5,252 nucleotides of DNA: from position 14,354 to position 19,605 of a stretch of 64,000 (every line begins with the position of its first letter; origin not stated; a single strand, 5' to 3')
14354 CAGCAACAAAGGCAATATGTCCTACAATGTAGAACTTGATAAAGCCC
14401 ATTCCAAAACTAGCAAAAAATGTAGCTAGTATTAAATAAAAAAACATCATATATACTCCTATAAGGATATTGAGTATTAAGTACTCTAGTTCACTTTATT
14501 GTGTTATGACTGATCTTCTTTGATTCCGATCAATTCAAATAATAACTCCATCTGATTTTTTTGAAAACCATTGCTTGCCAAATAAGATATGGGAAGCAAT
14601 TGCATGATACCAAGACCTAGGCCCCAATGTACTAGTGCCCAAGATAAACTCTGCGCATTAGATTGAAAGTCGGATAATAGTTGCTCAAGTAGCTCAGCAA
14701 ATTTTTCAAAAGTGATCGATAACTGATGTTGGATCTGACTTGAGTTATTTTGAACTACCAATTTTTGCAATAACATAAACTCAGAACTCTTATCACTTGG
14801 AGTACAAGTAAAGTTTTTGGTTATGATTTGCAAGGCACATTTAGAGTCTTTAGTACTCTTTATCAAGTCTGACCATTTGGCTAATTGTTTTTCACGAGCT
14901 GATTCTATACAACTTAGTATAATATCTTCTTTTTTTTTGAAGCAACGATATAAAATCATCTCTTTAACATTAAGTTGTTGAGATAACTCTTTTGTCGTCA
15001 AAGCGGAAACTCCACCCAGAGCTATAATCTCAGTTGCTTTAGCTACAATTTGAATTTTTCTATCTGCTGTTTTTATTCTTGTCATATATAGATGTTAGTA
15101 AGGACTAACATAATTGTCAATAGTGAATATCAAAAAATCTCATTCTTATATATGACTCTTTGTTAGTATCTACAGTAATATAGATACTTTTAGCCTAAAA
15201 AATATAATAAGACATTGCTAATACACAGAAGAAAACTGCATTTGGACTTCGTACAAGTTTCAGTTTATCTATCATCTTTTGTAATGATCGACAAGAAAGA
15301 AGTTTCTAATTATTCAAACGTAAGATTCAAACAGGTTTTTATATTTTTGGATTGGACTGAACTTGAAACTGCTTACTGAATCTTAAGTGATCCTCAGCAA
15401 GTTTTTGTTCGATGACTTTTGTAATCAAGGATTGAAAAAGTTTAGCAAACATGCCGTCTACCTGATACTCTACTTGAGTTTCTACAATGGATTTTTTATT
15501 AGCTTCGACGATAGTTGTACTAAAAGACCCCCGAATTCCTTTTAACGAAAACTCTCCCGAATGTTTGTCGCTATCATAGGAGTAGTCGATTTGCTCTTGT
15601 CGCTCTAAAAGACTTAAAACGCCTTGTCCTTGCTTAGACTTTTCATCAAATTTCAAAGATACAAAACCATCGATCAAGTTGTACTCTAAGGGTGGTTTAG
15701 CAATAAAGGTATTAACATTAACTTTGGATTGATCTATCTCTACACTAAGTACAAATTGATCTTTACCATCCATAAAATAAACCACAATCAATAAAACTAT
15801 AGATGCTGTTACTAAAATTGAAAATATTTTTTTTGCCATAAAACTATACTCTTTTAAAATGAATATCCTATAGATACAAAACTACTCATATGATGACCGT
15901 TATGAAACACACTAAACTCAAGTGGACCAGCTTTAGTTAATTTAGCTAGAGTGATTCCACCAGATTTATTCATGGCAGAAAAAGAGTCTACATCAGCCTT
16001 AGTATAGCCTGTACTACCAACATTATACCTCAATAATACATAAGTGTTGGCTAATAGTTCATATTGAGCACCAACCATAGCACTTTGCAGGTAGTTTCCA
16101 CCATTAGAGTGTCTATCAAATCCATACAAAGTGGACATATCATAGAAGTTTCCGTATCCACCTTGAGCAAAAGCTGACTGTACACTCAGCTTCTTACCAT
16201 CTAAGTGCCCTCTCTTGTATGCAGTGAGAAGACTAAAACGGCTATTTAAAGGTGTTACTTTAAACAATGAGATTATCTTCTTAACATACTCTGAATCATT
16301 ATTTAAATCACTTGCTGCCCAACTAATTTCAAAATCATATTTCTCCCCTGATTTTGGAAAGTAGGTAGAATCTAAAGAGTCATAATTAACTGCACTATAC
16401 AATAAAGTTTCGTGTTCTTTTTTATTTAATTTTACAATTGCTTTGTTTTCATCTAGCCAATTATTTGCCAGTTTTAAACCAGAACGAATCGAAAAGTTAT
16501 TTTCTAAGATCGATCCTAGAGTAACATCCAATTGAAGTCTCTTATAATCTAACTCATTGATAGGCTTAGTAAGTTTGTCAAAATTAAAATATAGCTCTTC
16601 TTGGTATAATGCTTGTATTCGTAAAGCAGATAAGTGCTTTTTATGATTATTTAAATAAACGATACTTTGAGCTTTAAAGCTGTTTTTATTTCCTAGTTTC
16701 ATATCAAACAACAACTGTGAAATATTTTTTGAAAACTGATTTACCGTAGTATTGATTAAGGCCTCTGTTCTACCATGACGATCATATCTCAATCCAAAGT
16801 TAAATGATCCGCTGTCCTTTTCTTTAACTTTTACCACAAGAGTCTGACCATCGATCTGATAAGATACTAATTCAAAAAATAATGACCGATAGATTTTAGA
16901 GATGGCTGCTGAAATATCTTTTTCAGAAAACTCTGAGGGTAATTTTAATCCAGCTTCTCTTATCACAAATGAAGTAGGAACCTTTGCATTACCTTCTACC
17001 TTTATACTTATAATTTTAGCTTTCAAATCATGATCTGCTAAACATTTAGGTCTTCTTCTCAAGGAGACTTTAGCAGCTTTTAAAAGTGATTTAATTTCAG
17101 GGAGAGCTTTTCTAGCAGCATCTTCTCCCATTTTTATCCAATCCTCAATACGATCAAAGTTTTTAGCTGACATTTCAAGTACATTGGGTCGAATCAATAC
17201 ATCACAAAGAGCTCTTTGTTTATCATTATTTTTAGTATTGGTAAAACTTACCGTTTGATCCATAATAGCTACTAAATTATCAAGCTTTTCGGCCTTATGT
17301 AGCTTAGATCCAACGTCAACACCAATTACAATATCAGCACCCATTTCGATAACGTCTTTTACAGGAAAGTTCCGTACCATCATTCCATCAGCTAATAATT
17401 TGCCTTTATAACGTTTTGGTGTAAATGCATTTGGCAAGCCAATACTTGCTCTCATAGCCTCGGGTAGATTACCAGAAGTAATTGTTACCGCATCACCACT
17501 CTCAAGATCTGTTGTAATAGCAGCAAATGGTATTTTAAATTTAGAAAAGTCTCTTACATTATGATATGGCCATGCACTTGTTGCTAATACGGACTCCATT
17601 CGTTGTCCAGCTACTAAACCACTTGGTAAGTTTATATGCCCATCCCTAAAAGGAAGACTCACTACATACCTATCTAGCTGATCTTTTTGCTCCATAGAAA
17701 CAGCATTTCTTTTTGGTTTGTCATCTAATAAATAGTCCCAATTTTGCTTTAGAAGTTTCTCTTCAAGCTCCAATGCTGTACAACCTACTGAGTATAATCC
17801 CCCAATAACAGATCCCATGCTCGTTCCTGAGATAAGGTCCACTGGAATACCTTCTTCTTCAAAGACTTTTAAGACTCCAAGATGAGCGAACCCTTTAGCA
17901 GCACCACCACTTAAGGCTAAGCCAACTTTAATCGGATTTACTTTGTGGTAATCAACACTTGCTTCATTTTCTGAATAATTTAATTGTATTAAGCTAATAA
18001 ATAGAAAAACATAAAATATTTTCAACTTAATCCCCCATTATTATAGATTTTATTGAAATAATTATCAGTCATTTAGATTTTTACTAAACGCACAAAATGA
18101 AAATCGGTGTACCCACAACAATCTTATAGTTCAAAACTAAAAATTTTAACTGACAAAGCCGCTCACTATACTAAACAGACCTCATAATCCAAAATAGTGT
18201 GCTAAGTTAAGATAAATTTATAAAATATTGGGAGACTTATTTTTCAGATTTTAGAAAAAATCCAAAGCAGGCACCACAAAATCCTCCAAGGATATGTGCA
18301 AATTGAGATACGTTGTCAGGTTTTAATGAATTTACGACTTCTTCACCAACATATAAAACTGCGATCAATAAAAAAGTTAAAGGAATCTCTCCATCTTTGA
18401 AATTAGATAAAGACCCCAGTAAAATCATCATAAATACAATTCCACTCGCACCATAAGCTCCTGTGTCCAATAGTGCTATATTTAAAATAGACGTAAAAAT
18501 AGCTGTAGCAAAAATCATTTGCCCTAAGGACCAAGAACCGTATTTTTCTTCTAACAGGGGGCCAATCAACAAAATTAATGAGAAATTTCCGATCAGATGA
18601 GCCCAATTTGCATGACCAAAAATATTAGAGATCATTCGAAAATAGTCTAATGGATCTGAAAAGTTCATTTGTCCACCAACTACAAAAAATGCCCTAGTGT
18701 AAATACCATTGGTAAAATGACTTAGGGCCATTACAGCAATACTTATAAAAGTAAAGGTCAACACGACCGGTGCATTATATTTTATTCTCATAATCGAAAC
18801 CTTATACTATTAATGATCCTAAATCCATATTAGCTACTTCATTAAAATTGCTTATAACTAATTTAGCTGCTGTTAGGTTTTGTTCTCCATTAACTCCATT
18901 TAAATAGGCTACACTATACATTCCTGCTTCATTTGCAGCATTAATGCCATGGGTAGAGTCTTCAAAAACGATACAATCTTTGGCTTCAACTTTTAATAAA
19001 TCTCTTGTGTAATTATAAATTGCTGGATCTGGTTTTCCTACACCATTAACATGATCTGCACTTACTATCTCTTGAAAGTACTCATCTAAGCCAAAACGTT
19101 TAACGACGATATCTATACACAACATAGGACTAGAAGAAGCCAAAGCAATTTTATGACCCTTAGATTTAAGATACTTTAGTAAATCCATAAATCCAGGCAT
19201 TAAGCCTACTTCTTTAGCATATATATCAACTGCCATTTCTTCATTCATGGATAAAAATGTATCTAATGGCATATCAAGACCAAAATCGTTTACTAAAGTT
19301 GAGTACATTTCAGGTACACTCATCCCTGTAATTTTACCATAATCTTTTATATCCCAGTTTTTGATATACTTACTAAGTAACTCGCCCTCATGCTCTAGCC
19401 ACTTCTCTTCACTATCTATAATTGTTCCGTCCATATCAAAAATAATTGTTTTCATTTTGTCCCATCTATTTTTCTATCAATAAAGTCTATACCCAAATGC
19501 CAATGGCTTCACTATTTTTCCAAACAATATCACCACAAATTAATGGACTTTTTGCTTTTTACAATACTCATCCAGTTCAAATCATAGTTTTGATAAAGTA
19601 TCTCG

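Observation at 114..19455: A 19-kb lipid-harvesting neighbourhood of secreted lipases, an LplT/Aas-type re-acylation machine and a beta-oxidation operon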

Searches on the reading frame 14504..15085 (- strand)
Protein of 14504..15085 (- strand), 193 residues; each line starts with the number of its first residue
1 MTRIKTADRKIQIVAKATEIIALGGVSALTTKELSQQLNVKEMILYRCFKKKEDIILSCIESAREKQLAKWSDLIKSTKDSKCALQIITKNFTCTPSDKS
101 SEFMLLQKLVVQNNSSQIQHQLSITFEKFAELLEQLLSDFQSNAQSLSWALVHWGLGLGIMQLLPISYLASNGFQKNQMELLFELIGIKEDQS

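Call 5: search_protein_families(library=pfam, proteins=[window:14504-15085:-])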
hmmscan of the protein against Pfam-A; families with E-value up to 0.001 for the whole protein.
window:14504-15085:- (193 aa): 1 family
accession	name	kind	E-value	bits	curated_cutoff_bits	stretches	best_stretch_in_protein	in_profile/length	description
PF00440.29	TetR_N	-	9.1e-07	29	24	1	13-58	1-46/47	Bacterial regulatory proteins, tetR family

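Call 78: search_solved_structures(query=window:14504-15085:-, max_evalue=0.1)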
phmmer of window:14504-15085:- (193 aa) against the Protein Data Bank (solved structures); distinct sequences matched with E-value up to 0.1: 37.
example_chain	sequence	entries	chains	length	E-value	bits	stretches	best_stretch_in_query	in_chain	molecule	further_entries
3whb_A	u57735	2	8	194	6.1e-07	33.1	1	9-139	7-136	Fatty acid metabolism regulator protein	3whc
1vi0_A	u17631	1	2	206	6.2e-07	33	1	9-139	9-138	transcriptional regulator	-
4gct_A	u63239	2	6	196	0.00022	24.7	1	7-139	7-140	Nucleoid occlusion factor SlmA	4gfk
5haw_A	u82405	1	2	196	0.00032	24.2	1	9-139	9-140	Nucleoid occlusion factor SlmA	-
7n53_A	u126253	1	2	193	0.00051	23.6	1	1-133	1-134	PAP4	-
3on4_A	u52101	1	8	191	0.00063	23.2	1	8-150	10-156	Transcriptional regulator, TetR family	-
3dcf_A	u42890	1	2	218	0.003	21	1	7-71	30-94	transcriptional regulator of the TetR/AcrR family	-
9low_A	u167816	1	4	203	0.0035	20.8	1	2-115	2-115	Putative regulatory protein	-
5gp9_A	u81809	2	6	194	0.0035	20.8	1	9-140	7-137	Transcriptional regulator (TetR/AcrR family)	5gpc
9gtv_A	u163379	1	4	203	0.0036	20.8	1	2-115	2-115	Transcriptional regulator RamR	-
36bz_A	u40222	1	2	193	0.0038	20.7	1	2-115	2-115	QUI1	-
5hbu_A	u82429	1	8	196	0.0039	20.7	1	19-138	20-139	Nucleoid occlusion factor SlmA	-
3nxc_A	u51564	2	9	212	0.004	20.6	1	17-138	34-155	HTH-type protein slmA | Nucleoid occlusion factor SlmA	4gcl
9dnc_A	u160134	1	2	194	0.0043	20.5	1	2-131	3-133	Transcriptional regulator RamR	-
5hsz_A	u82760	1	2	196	0.0051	20.3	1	18-137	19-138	Nucleoid occlusion factor SlmA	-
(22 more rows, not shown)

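Call 79: search_protein_families(library=ncbifam, proteins=[window:14504-15085:-], max_evalue=0.01)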
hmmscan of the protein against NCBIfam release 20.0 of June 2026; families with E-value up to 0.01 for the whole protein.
window:14504-15085:- (193 aa): 6 families
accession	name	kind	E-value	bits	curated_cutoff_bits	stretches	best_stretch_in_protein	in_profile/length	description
NF053878.1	FATransRegFadRBac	equivalog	1.7e-07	31.2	200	1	12-139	7-133/190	fatty acid metabolism transcriptional regulator FadR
NF053731.1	TransRegFasRMycb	equivalog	1.2e-05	25.2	330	1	2-106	5-109/199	HTH-type transcriptional activator FasR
NF007015.0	PRK09480.1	equivalog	7.8e-05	22.3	120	1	3-89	5-91/197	nucleoid occlusion factor SlmA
NF010319.1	PRK13756.1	equivalog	0.00015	21.7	265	1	11-56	5-50/199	tetracycline resistance transcriptional repressor TetR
NF050111.1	TransRegSACE7040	equivalog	0.00017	21.6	250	1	8-144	1-136/186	SACE_7040 family transcriptional regulator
NF001978.0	PRK00767.1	equivalog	0.0078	16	118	1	9-96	10-99/197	transcriptional regulator BetI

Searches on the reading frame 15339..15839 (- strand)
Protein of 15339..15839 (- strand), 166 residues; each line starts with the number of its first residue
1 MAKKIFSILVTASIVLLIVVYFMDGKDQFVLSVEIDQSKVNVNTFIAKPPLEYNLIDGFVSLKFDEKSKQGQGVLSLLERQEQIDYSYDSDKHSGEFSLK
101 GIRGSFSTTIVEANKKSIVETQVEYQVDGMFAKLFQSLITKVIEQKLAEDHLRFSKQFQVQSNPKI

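Call 5: search_protein_families(library=pfam, proteins=[window:15339-15839:-])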
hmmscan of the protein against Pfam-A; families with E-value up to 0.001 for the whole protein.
window:15339-15839:- (166 aa): 1 family
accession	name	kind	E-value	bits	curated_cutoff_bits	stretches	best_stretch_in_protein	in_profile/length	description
PF23386.1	NPP-6_helical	-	0.00069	19.5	27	0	86-150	71-129/209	NPP-6, helical domain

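Call 6: search_protein_families(library=ncbifam, proteins=[window:15339-15839:-], max_evalue=0.01)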
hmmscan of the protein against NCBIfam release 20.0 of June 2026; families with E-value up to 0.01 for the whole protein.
window:15339-15839:- (166 aa): 0 families

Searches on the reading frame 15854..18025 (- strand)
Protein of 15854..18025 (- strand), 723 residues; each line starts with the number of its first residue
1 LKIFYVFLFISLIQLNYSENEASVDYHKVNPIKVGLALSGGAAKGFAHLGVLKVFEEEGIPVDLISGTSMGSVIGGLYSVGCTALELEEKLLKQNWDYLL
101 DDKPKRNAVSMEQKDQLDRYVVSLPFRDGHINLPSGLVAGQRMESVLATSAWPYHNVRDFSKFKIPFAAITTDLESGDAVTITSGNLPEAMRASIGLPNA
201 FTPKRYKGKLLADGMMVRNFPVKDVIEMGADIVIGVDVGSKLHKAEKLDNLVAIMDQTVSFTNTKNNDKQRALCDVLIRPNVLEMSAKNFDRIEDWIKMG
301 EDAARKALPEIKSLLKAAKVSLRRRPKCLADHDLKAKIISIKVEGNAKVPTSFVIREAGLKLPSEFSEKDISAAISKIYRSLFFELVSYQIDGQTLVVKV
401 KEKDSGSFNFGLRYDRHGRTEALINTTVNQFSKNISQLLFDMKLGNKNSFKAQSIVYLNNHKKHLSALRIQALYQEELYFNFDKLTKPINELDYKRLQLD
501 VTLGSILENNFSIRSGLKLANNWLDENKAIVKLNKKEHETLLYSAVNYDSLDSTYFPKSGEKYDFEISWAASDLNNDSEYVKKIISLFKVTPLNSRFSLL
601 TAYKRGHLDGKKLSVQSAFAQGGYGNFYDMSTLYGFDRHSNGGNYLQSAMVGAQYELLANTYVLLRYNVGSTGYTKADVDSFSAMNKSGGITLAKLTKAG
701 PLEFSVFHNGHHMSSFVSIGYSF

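Call 5: search_protein_families(library=pfam, proteins=[window:15854-18025:-])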
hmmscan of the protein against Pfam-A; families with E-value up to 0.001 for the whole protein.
window:15854-18025:- (723 aa): 4 families
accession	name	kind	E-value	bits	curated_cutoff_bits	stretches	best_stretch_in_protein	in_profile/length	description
PF01734.28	Patatin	-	4e-26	92.8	27.7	1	36-225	1-190/191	Patatin-like phospholipase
PF19143.6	Omp85_2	-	1.9e-13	51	23.1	1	395-723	2-351/351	OMP85 superfamily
PF01103.29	Omp85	-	4.3e-09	36.8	24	1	483-654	48-238/325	Omp85 superfamily domain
PF07244.20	POTRA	-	0.00017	22.6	21.3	1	337-403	2-79/79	Surface antigen variable number repeat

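Call 6: search_protein_families(library=ncbifam, proteins=[window:15854-18025:-], max_evalue=0.01)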
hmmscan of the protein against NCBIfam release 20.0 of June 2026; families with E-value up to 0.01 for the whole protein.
window:15854-18025:- (723 aa): 6 families
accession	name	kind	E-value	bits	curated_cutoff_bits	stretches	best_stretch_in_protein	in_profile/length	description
NF007623.0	PRK10279.1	equivalog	1.1e-30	106.9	272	2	156-251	98-192/301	patatin-like phospholipase RssA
TIGR03303.1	OM_YaeT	equivalog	1.6e-15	56.6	297.15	2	396-705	388-717/741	outer membrane protein assembly factor BamA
NF008287.0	PRK11067.1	subfamily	7.2e-08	31.2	1181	2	338-404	26-92/802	outer membrane protein assembly factor BamA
NF043045.1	T4SS_VpdC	equivalog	1.4e-07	30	1000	1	37-94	309-366/880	Dot/Icm T4SS effector VpdC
NF053870.1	DS2_1_antiphage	equivalog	6.2e-06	25.7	400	1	36-92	3-64/299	anti-phage phospholipase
NF041079.1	CBASS_lipase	equivalog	0.003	16.9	200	1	36-93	4-66/317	CBASS cGAMP-activated phospholipase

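Call 75: search_solved_structures(query=window:15854-18025:-, max_evalue=0.001, show_alignments=1)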
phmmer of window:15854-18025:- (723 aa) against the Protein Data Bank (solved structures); distinct sequences matched with E-value up to 0.001: 31.
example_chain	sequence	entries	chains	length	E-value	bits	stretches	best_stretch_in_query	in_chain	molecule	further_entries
5fqu_A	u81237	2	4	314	1.5e-61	212.1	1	33-307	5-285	PATATIN-LIKE PROTEIN, PLPD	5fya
5or1_A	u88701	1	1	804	2.8e-06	29.4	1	338-638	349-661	Outer membrane protein assembly factor BamA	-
8pz1_A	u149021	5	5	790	7.4e-06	28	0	331-594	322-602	Outer membrane protein assembly factor BamA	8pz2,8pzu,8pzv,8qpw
5ayw_A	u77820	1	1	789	8.3e-06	27.8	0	331-594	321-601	Outer membrane protein assembly factor BamA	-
5ljo_A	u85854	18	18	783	8.4e-06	27.8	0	331-594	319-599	Outer membrane protein assembly factor BamA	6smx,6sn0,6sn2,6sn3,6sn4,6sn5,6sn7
8sqa_A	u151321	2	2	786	8.4e-06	27.8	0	331-594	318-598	Outer membrane protein assembly factor BamA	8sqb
7nri_A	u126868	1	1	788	8.6e-06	27.8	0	331-594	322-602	Outer membrane protein assembly factor BamA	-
8spr_A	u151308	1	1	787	8.6e-06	27.8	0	331-594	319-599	Outer membrane protein assembly factor BamA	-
28jq_A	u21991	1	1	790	8.6e-06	27.7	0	331-594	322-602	Outer membrane protein assembly factor BamA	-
28jr_A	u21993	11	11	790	8.7e-06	27.7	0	331-594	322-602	Outer membrane protein assembly factor BamA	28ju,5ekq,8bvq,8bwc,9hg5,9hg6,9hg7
28jl_A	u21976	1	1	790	8.7e-06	27.7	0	331-594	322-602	Outer membrane protein assembly factor BamA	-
6v05_A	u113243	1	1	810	9e-06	27.7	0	331-594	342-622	Outer membrane protein assembly factor BamA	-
7r1w_A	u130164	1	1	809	9e-06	27.7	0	331-594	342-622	Outer membrane protein assembly factor BamA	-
5d0o_A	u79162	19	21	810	9e-06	27.7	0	331-594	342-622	Outer membrane protein assembly factor BamA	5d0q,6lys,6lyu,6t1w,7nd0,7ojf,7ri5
7ri4_A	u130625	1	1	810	9.1e-06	27.7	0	331-594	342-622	Outer membrane protein assembly factor BamA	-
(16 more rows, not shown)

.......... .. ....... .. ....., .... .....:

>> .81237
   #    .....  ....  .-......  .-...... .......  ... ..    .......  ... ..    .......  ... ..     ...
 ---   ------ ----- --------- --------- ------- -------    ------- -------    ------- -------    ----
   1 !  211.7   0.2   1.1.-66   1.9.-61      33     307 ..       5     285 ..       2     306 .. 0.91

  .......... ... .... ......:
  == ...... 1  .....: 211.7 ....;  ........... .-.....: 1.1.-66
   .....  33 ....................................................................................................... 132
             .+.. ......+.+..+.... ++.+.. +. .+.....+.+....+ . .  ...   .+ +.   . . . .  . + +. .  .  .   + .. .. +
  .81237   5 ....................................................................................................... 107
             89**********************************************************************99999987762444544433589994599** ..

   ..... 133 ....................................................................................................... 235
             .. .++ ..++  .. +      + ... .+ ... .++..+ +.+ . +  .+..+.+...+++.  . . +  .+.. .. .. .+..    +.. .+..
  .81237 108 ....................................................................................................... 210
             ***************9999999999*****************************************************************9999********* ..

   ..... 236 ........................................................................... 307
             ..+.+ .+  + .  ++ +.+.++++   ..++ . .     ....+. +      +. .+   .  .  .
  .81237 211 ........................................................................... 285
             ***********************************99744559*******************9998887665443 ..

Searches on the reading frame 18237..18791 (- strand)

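Call 5: search_protein_families(library=pfam, proteins=[window:18237-18791:-])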
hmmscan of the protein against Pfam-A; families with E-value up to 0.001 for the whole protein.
window:18237-18791:- (184 aa): 1 family
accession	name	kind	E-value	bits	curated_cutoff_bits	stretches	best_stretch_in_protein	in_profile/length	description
PF01694.28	Rhomboid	-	1.3e-18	68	22.6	1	49-180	3-140/143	Rhomboid domain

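Call 79: search_protein_families(library=ncbifam, proteins=[window:18237-18791:-], max_evalue=0.01)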
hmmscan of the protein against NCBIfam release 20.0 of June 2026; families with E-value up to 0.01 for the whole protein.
window:18237-18791:- (184 aa): 3 families
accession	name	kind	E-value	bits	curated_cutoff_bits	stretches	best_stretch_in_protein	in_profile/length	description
TIGR03902.1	rhom_GG_sort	equivalog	2.4e-08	34.1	84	1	50-176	16-152/154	rhombosortase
TIGR04239.1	rhombo_GlpG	equivalog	5.6e-06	26.3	250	1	7-179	93-267/271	rhomboid family intramembrane serine protease GlpG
NF008155.0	PRK10907.1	equivalog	0.0077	15.6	335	1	7-138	94-223/276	rhomboid family intramembrane serine protease GlpG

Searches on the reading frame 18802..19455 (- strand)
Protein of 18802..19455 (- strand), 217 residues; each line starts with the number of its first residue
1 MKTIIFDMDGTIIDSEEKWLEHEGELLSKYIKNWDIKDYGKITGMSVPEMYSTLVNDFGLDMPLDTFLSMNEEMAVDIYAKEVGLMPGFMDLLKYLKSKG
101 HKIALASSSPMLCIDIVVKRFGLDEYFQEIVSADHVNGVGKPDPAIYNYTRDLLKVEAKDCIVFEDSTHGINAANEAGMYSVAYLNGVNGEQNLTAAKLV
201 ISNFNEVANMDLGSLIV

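Call 5: search_protein_families(library=pfam, proteins=[window:18802-19455:-])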
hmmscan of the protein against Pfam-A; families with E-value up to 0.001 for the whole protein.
window:18802-19455:- (217 aa): 6 families
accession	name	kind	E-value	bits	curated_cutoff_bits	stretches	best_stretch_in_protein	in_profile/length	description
PF13419.12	HAD_2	-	1.8e-32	113.3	23.8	1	4-183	1-177/178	Haloacid dehalogenase-like hydrolase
PF00702.32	Hydrolase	-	6.1e-29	102.2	26.4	1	1-178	1-191/191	haloacid dehalogenase-like hydrolase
PF12710.13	HAD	-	8.3e-10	39.8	27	1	4-139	1-142/189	haloacid dehalogenase-like hydrolase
PF13242.12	Hydrolase_like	-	3.4e-07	30.5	22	1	139-204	2-72/75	HAD-hyrolase-like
PF08282.18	Hydrolase_3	-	2.1e-05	24.9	20.9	0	90-127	21-58/255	haloacid dehalogenase-like hydrolase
PF06888.18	Put_Phosphatase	-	5e-05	23.3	27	0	78-132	65-121/234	Putative Phosphatase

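Call 79: search_protein_families(library=ncbifam, proteins=[window:18802-19455:-], max_evalue=0.01)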
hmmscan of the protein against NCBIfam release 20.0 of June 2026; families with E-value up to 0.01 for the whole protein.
window:18802-19455:- (217 aa): 48 families (the best 25 are shown)
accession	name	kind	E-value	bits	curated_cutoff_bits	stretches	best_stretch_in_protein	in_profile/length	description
TIGR02009.1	PGMB-YQAB-SF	subfamily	1.2e-29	103.8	153.35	1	2-183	2-185/186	beta-phosphoglucomutase family hydrolase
NF008087.0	PRK10826.1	equivalog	6.6e-29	101.1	191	1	2-186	8-193/222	hexitol phosphatase HxpB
TIGR01990.1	bPGM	equivalog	1.5e-23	83.7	189.4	1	1-183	1-185/187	beta-phosphoglucomutase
NF008000.0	PRK10725.1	equivalog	1.7e-20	74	215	1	3-182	7-183/188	fructose-1-phosphate/6-phosphogluconate phosphatase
TIGR01509.1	HAD-SF-IA-v3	subfamily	1.9e-19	70.4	29.4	1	72-183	53-153/154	HAD-IA family hydrolase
NF009695.0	PRK13222.1-2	equivalog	1.4e-18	67.2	225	1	80-209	90-220/226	phosphoglycolate phosphatase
NF046057.1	bifunc_MtlD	equivalog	1.6e-18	66.5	800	1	2-182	8-189/683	bifunctional mannitol-1-phosphate dehydrogenase/phosphatase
NF009804.0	PRK13288.1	equivalog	5.5e-17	61.9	218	1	2-196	4-193/215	pyrophosphatase PpaX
TIGR02253.1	CTE7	subfamily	1.2e-16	61.2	169.75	1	2-206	3-219/221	TIGR02253 family HAD-type hydrolase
TIGR01449.2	PGP_bact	equivalog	5.8e-15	55.4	180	1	85-201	86-203/213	phosphoglycolate phosphatase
NF005213.0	PRK06698.1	equivalog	9.5e-14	51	768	1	2-208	242-450/459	bifunctional 5'-methylthioadenosine/S-adenosylhomocysteine nucleosidase/phosphatase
NF007854.0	PRK10563.1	equivalog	1e-13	51.5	211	1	2-195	5-195/221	6-phosphogluconate phosphatase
NF009698.0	PRK13223.1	equivalog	1.5e-13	50.6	466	1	2-204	14-222/272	phosphoglycolate phosphatase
NF008610.0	PRK11587.1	equivalog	1.6e-13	50.5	282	1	2-207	4-203/219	sugar phosphatase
NF053653.1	InDiPhoBT2121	equivalog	2.1e-13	50.4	245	1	1-207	1-211/216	inorganic diphosphatase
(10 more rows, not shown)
